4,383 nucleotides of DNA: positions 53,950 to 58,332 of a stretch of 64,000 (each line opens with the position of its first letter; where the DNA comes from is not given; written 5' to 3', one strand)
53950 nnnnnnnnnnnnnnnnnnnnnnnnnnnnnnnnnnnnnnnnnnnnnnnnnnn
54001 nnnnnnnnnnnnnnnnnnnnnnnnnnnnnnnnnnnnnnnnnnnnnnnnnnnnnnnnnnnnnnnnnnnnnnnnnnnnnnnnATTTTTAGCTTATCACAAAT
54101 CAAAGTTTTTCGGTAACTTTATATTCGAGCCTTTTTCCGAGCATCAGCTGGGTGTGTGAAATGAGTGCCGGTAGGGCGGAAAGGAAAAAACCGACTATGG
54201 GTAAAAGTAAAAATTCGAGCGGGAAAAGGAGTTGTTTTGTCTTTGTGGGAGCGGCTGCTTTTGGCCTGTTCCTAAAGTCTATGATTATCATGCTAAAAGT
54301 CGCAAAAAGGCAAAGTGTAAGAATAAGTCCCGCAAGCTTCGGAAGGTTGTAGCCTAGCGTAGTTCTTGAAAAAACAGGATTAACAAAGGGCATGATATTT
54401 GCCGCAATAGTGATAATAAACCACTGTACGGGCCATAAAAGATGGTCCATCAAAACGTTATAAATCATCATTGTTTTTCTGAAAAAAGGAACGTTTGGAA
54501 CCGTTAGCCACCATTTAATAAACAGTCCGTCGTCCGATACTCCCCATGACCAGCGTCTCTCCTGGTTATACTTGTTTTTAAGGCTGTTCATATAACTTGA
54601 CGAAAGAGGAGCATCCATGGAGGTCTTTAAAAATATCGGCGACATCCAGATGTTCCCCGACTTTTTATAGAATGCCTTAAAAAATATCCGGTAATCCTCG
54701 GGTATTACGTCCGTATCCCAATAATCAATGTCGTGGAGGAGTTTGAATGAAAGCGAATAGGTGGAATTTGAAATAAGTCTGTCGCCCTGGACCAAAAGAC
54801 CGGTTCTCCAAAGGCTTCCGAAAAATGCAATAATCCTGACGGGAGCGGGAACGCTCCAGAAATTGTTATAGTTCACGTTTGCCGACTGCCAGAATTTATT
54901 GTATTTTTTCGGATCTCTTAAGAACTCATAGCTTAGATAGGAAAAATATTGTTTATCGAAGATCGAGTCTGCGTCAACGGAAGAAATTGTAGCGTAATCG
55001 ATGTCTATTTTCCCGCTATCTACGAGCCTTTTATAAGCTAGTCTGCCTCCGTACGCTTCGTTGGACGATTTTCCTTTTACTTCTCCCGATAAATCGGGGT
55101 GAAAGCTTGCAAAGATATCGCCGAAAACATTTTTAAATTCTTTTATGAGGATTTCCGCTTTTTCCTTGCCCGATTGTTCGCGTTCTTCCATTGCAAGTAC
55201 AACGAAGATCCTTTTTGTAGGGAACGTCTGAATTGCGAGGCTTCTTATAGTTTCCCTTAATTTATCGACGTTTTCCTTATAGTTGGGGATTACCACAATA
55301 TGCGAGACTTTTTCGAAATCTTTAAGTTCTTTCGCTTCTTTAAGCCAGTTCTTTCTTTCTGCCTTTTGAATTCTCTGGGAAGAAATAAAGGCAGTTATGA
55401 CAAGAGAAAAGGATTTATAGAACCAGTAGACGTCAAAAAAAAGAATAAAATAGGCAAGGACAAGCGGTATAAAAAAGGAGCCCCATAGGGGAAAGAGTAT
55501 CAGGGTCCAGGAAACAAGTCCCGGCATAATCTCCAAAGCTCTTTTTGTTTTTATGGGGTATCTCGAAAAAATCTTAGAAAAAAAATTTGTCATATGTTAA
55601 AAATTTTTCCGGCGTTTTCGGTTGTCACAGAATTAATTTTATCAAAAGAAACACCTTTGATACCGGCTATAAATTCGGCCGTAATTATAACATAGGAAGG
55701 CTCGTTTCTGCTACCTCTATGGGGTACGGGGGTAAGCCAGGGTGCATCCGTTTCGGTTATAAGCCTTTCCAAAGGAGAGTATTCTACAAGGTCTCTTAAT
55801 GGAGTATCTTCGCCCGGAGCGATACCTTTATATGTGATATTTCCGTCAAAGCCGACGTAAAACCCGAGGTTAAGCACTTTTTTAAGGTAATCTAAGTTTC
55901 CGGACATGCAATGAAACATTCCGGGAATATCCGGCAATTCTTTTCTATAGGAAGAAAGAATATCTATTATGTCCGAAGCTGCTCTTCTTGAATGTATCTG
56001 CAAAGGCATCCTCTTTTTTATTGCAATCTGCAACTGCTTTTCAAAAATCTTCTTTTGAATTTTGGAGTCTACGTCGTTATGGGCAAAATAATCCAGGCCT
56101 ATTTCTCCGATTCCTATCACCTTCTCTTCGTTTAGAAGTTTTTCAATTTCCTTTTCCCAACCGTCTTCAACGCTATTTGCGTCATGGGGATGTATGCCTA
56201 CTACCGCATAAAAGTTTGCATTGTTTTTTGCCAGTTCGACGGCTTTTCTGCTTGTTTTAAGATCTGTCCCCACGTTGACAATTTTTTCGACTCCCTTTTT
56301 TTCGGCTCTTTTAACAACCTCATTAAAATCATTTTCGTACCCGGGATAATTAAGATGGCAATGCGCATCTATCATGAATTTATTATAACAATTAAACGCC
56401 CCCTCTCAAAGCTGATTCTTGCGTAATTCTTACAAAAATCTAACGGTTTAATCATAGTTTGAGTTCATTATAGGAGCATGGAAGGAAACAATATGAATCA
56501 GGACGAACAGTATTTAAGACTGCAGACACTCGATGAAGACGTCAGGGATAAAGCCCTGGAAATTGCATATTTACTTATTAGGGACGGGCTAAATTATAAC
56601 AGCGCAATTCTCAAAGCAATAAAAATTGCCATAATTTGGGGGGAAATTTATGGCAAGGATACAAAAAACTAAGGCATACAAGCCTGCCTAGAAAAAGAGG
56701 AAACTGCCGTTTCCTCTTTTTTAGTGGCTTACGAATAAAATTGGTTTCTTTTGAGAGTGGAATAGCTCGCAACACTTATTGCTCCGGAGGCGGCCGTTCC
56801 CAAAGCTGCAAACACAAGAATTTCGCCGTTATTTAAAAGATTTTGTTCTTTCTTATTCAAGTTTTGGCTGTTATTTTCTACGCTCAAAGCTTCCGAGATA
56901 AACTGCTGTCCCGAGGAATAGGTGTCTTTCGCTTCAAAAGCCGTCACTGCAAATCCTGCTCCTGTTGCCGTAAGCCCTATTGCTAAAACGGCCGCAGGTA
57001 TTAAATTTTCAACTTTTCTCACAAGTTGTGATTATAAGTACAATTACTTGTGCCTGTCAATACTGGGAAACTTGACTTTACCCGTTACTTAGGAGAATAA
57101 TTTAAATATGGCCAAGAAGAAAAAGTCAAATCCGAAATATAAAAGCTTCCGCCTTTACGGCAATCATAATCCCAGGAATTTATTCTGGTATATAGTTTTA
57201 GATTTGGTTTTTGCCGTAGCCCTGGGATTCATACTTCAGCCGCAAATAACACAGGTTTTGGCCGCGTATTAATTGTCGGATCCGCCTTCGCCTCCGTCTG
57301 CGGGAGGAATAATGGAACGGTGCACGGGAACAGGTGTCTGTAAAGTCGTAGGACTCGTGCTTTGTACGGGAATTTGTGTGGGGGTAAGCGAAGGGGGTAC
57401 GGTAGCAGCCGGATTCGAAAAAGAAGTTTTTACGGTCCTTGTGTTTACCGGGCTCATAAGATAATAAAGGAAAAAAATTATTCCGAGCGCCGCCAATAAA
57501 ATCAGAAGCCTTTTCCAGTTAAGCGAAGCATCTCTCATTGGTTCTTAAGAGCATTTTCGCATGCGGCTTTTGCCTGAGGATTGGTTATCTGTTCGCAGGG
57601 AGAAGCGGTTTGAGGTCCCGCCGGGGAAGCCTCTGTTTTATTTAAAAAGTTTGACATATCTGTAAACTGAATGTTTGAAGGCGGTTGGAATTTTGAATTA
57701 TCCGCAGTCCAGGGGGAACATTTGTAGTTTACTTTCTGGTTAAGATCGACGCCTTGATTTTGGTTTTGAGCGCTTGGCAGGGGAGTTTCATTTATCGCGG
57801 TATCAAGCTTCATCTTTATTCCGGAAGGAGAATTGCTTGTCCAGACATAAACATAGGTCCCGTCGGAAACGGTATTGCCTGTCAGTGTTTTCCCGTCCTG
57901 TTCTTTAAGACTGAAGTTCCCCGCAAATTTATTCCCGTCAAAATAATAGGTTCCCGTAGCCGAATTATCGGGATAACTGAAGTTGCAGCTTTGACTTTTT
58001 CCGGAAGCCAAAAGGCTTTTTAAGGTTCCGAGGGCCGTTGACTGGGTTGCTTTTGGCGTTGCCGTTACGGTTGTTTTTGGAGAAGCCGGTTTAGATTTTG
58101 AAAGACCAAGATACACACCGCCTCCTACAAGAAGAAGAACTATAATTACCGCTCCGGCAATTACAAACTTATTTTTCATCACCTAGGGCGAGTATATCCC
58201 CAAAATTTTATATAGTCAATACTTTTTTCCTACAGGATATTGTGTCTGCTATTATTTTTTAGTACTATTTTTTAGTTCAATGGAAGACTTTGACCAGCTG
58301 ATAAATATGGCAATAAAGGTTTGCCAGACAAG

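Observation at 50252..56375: Minus-strand operon: tatD, processive GT2, GT-C, small TM protein, WecA-like GT4, and a UbiA gene with the DPPR-synthase motif; an arabinogalactan-like glycopolymer pathway?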

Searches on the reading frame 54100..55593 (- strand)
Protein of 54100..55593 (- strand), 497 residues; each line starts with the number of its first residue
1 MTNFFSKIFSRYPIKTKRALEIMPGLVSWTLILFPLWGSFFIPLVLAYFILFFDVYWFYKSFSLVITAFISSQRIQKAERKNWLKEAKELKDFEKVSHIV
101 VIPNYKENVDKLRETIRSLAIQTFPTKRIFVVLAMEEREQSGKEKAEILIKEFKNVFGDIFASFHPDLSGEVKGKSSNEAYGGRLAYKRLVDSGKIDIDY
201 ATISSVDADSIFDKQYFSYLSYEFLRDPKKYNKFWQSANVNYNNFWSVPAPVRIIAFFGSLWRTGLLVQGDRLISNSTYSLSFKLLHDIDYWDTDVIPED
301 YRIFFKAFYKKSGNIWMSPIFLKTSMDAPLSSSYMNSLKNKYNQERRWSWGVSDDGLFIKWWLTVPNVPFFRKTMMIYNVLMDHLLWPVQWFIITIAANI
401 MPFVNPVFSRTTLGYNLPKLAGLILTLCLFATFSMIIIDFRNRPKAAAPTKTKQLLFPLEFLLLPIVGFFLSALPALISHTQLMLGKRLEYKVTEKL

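Call 3: search_protein_families(library=pfam, proteins=[window:54100-55593:-], max_evalue=0.01)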
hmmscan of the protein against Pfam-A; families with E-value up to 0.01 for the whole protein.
window:54100-55593:- (497 aa): 0 families

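Call 4: search_protein_families(library=ncbifam, proteins=[window:54100-55593:-], max_evalue=0.01)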
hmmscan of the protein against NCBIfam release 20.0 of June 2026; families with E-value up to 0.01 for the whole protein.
window:54100-55593:- (497 aa): 1 family
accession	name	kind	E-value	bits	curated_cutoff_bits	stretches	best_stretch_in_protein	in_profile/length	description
TIGR03937.1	PgaC_IcaA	equivalog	3.1e-07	29.7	422.3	1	200-476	126-389/407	poly-beta-1,6-N-acetyl-D-glucosamine synthase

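Call 10: search_solved_structures(query=window:54100-55593:-, max_evalue=1, show_alignments=2)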
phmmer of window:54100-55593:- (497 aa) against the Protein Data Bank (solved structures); distinct sequences matched with E-value up to 1: 0.

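Call 23: search_protein_families(library=pfam, proteins=[window:54100-55593:-], max_evalue=10)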
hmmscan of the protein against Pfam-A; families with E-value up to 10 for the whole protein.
window:54100-55593:- (497 aa): 3 families
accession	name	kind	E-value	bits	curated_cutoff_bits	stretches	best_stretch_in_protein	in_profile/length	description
PF13641.12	Glyco_tranf_2_3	-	0.012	16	27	1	100-222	5-109/230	Glycosyltransferase like family 2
PF03142.21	Chitin_synth_2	-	0.015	14.4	27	1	88-133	17-62/527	Chitin synthase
PF00535.33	Glycos_transf_2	-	0.046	14.1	23.3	1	100-132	2-33/168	Glycosyl transferase family 2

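Call 24: find_homologous_proteins(query=window:54100-55593:-)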
Query window:54100-55593:- (497 aa): 3811 proteins with E <= 0.001 among 8000 candidates; the best 120 are listed.
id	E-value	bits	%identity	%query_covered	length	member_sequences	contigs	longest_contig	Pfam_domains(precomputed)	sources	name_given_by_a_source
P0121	0.0e+0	1124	100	100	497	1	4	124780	PF13632.13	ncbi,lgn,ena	-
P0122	0.0e+0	1077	100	96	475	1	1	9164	PF13632.13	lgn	-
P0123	0.0e+0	1028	90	100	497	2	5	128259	-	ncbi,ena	-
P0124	0.0e+0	1022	89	100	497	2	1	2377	-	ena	-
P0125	7.7e-294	993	86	100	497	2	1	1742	-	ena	-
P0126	7.5e-293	990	85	100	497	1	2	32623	-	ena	-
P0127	1.5e-290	983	85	100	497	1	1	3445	-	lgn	-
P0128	9.9e-290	980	85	100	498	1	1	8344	-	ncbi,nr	ncbi:MAG: glycosyltransferase family 2 protein [Patescibacteria group bacterium]|nr:glycosyltransfer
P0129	1.0e-288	976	84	100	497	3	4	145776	PF13632.13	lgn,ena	-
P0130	1.3e-288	976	85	100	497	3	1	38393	PF13632.13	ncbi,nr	ncbi:MAG: glycosyltransferase family 2 protein [Patescibacteria group bacterium]|nr:glycosyltransfer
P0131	1.9e-288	976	85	100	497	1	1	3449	PF13641.13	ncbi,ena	-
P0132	2.1e-288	975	85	100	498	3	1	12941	-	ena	-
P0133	2.9e-288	975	84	100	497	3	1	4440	-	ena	-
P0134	4.6e-288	974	85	100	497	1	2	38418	-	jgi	jgi:hypothetical protein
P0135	4.9e-287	971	85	100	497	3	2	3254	-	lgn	-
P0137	3.4e-285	965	83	100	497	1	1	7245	PF13632.13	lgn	-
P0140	2.8e-275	932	85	96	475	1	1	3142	PF13632.13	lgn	-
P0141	1.6e-271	920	78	100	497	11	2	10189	PF13632.13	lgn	-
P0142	5.4e-271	918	79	100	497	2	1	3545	PF13632.13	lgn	-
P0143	1.1e-270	917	79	100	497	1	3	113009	PF13632.13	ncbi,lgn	-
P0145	3.4e-270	915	79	100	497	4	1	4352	PF13632.13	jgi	-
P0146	1.4e-269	913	79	100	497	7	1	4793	PF13632.13,PF13641.13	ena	-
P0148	7.4e-269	911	79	100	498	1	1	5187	PF13632.13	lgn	-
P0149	1.4e-268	910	79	100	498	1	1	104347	PF13632.13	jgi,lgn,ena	-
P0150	1.8e-268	910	79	100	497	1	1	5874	PF13632.13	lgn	-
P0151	3.2e-268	909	79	100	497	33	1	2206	PF13632.13,PF13641.13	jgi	jgi:cellulose synthase/poly-beta-1,6-N-acetylglucosamine synthase-like glycosyltransferase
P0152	1.4e-267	907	78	100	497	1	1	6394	PF13632.13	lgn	-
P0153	1.9e-267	906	78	100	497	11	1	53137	PF13632.13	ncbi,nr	ncbi:MAG: hypothetical protein A2171_01320 [Candidatus Levybacteria bacterium RBG_13_35_9]|nr:MAG: h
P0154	2.0e-267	906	78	100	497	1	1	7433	PF13632.13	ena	-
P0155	4.3e-267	905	78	100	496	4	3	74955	PF13632.13,PF13641.13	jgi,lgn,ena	-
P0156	1.7e-266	903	78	100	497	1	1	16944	PF13632.13,PF13641.13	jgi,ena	-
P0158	5.5e-266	901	77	100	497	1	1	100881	PF13632.13,PF13641.13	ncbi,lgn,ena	-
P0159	5.8e-266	901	77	100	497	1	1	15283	PF13632.13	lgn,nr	nr:glycosyltransferase family 2 protein [Candidatus Levybacteria bacterium]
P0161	1.6e-265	900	78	100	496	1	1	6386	PF13632.13,PF13641.13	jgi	jgi:cellulose synthase/poly-beta-1,6-N-acetylglucosamine synthase-like glycosyltransferase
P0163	3.6e-265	899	78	100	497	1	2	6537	PF13632.13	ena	-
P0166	7.6e-265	898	78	100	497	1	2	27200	PF13632.13,PF13641.13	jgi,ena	jgi:cellulose synthase/poly-beta-1,6-N-acetylglucosamine synthase-like glycosyltransferase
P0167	1.2e-264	897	77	100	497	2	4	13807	PF13632.13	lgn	-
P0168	1.7e-264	897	77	100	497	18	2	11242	PF13632.13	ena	-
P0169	2.3e-264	896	76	100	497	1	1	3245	PF13632.13,PF13641.13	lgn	-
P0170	2.9e-264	896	76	100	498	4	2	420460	PF13632.13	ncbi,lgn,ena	-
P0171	3.4e-264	896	77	100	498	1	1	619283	PF13632.13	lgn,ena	-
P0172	3.8e-264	895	74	100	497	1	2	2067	PF13632.13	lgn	-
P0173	8.9e-264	894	76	100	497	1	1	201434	PF13632.13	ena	-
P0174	1.2e-263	894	77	100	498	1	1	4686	PF13632.13,PF13641.13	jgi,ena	-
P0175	1.5e-263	893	76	100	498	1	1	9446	PF13632.13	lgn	-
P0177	2.5e-263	893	77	100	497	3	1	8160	PF13632.13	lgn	-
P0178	4.0e-263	892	76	100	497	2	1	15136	PF13632.13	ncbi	-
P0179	4.4e-263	892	77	100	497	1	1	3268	PF13632.13,PF13641.13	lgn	-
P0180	6.3e-263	891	78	100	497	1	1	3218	PF13632.13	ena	-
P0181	1.2e-262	891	77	100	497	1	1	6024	PF13632.13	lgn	-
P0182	1.3e-262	890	78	100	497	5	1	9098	PF13632.13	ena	-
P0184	1.7e-262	890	77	100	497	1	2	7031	PF13632.13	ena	-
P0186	2.0e-262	890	77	100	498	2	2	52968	PF13632.13,PF13641.13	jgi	jgi:cellulose synthase/poly-beta-1,6-N-acetylglucosamine synthase-like glycosyltransferase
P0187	8.8e-262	888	77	100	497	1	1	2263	PF13632.13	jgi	jgi:cellulose synthase/poly-beta-1,6-N-acetylglucosamine synthase-like glycosyltransferase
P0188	1.5e-261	887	77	100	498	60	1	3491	PF13632.13,PF13641.13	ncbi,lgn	-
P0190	3.0e-261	886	75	100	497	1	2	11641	PF13632.13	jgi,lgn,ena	-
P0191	4.4e-261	885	77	100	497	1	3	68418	PF13632.13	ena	-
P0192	5.9e-261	885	76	100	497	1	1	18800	PF13632.13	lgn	-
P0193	6.8e-261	885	77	100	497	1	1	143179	PF13632.13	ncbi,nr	ncbi:MAG: glycosyltransferase family 2 protein [Candidatus Levybacteria bacterium]|nr:glycosyltransf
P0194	7.7e-261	885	75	100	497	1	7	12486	PF13632.13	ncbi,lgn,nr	ncbi:MAG: glycosyltransferase family 2 protein [Candidatus Levybacteria bacterium]|nr:glycosyltransf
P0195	1.7e-260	883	77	100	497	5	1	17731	PF13632.13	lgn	-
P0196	1.9e-260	883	76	100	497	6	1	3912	PF13632.13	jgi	jgi:cellulose synthase/poly-beta-1,6-N-acetylglucosamine synthase-like glycosyltransferase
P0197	2.5e-260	883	76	100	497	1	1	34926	PF13632.13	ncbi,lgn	-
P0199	6.5e-260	881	76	100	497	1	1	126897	PF13632.13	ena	-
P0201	1.2e-259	881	76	100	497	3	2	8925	PF13632.13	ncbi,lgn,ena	-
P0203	2.0e-259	880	74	100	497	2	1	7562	PF13632.13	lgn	-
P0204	3.9e-259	879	75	100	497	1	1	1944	PF13632.13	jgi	jgi:cellulose synthase/poly-beta-1,6-N-acetylglucosamine synthase-like glycosyltransferase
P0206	1.0e-258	878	75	100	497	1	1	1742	PF13632.13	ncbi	-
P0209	2.0e-258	877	74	100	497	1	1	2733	PF13632.13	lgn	-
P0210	2.3e-258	876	75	100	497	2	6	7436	PF13632.13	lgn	-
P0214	1.8e-257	873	74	100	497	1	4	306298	PF13632.13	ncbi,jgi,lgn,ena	-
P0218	5.1e-257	872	74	100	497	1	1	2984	PF13632.13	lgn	-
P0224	3.0e-256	869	74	100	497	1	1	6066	PF13632.13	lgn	-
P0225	3.6e-256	869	75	100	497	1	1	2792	PF13632.13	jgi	-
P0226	3.8e-256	869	75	100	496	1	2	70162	PF13632.13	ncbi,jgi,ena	-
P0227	7.8e-256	868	75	100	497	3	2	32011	PF13632.13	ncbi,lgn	-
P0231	1.2e-255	867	74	100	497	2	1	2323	PF13632.13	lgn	-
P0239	4.0e-255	866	74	100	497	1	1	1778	PF13632.13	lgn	-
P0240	4.3e-255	866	74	100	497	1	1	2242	PF13632.13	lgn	-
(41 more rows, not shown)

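Call 38: predict_structure(alignment_id=A1)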
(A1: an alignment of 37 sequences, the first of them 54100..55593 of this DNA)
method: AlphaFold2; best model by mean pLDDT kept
length: 497 residues; sequences in the alignment: 37
mean_pLDDT: 78.3   pTM: 0.79
mean pLDDT of the five models: 78.3, 77.3, 77.2, 75.4, 70.6
residues with pLDDT >= 90: 130; 70-90: 238; 50-70: 89; < 50: 40
segments of 3 or more residues with pLDDT < 50: 295-298, 328-354, 489-497
pLDDT, mean of each block of 10 residues (from residue 1): 79 78 70 84 90 86 87 89 97 97 80 90 96 88 92 96 81 68 93 96 86 92 95 87 73 74 77 69 92 55 78 87 66 43 44 55 75 76 62 75 88 89 84 81 69 78 68 63 56 29
secondary structure, 60 per line:
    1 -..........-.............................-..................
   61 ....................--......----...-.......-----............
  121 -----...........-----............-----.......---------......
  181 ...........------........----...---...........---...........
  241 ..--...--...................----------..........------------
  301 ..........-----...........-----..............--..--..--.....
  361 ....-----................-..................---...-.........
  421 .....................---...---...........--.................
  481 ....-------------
elements in order: H2-11 H13-41 H43-80 H83-88 E97-103 H109-120 E129-136 H142-153 E159-165 H175-191 E201-205 E210-212 H216-226 E233-242 H250-268 E279-282 H283-288 H301-310 E316-326 H332-345 H356-364 H370-385 H387-404 H412-441 H451-461 H464-484

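Call 43: fold_search(model_id=the predicted structure, library=pdb)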
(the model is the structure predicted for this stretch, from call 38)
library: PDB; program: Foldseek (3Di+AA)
matches with E <= 10: 611; with E <= 0.001: 83
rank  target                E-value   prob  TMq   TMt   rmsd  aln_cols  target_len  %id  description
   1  7sp7_A                6.4e-08  1.00  0.43  0.43  17.7       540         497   12  Chlorella virus hyaluronan synthase inhibited by UDP (released 2022-04-06)
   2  7sp8_A                7.9e-08  1.00  0.43  0.43  16.0       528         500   12  Chlorella virus Hyaluronan Synthase bound to UDP-GlcNAc (released 2022-04-06)
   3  9yq5_A                1.6e-07  1.00  0.46  0.46  16.0       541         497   12  Chlorella virus hyaluronan synthase bound to an inserted UDP-GlcA (released 2025-12-10)
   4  7sp9_A                1.8e-07  1.00  0.53  0.53   7.4       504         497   12  Chlorella virus Hyaluronan Synthase in the GlcNAc-primed channel-closed state (released 2022-04-06)
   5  6yv7_B                2.8e-07  1.00  0.40  0.55  12.8       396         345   12  Mannosyltransferase PcManGT from Pyrobaculum calidifontis (released 2020-07-22)
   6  9b8v_E                3.2e-07  1.00  0.49  0.31  15.4       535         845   12  AlphaFold2 informed cryo-EM model of the E. coli cellulose synthase BcsAG3B6 complex (released 2025-02-19)
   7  8smm_A                3.2e-07  1.00  0.48  0.48  11.8       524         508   12  Xenopus laevis hyaluronan synthase 1 (released 2024-05-01)
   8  8sne_A                3.5e-07  1.00  0.44  0.44  17.6       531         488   12  Chlorella virus Hyaluronan Synthase bound to GlcA extended GlcNAc primer and UDP (released 2024-05-01)
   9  4p00_A                4.5e-07  1.00  0.47  0.34  14.4       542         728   13  Bacterial Cellulose Synthase in complex with cyclic-di-GMP and UDP (released 2014-04-09)
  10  8smp_A                5.6e-07  1.00  0.47  0.45  15.1       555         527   11  Xenopus laevis hyaluronan synthase 1, UDP-bound, gating loop inserted state (released 2024-05-01)
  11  9yq2_A                6.1e-07  1.00  0.42  0.43  17.6       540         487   11  Chlorella virus hyaluronan synthase bound to DDM (released 2025-12-10)
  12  8smn_A                9.3e-07  1.00  0.51  0.49   6.7       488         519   14  Xenopus laevis hyaluronan synthase 1, nascent HA polymer bound state (released 2024-05-01)
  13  5ej1_A                9.7e-07  1.00  0.45  0.33  15.6       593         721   12  Pre-translocation state of bacterial cellulose synthase (released 2016-03-30)
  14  4hg6_A                1.2e-06  1.00  0.48  0.33  15.1       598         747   11  Structure of a cellulose synthase - cellulose translocation intermediate (released 2012-12-19)
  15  9yq4_A                1.7e-06  1.00  0.57  0.57   5.8       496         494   13  Chlorella virus hyaluronan synthase bound to a proofreading UDP-GlcA (released 2025-12-10)
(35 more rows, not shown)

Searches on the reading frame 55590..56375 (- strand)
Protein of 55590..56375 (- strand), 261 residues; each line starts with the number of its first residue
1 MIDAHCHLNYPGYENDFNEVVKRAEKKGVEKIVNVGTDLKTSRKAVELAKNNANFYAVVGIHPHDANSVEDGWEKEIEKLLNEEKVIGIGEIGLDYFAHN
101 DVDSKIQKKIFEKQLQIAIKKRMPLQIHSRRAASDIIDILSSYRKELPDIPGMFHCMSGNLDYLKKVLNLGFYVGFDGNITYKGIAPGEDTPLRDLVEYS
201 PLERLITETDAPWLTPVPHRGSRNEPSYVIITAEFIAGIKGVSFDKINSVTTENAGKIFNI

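Call 3: search_protein_families(library=pfam, proteins=[window:55590-56375:-], max_evalue=0.01)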
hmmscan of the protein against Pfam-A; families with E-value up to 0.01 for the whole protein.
window:55590-56375:- (261 aa): 2 families
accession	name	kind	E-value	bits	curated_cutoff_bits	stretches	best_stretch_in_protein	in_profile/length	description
PF01026.27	TatD_DNase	-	1.5e-80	270.7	27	1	2-260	1-253/253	TatD related DNase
PF02126.24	PTE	-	0.0051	16.7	22.4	1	107-259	140-297/298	Phosphotriesterase family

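Call 4: search_protein_families(library=ncbifam, proteins=[window:55590-56375:-], max_evalue=0.01)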
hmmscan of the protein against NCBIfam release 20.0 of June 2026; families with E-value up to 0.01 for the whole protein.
window:55590-56375:- (261 aa): 6 families
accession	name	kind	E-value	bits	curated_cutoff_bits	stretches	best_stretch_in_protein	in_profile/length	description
TIGR00010.1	TIGR00010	subfamily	7.2e-81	271.3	206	1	1-260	1-252/253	YchF/TatD family DNA exonuclease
NF008075.0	PRK10812.1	equivalog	1.5e-52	178.5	438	1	1-261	3-256/265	metal-dependent hydrolase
NF007745.0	PRK10425.1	equivalog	1.5e-47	162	395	1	1-261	1-258/260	3'-5' ssDNA/RNA exonuclease TatD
NF008522.0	PRK11449.1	equivalog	4.3e-35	121.1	481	1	1-261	5-258/259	metal-dependent hydrolase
NF041926.1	QatD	equivalog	2.3e-26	92.4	230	1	3-256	1-237/239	Qat anti-phage system TatD family nuclease QatD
NF004556.0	PRK05899.2-2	equivalog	0.0074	14.6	575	0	14-69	329-385/639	transketolase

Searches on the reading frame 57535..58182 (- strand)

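Call 23: search_protein_families(library=pfam, proteins=[window:57535-58182:-], max_evalue=10)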
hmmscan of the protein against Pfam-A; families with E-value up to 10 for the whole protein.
window:57535-58182:- (215 aa): 3 families
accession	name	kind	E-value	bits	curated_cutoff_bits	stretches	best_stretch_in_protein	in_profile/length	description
PF14240.11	YHYH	-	0.00041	20.8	25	1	56-120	133-186/193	YHYH protein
PF18612.7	Bac_A_amyl_C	-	0.22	11.7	25.9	1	75-110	11-44/69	Bacterial Alpha amylase C-terminal domain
PF17870.6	Insulin_TMD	-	0.34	11.5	33.4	1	7-29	17-41/47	Insulin receptor trans-membrane segment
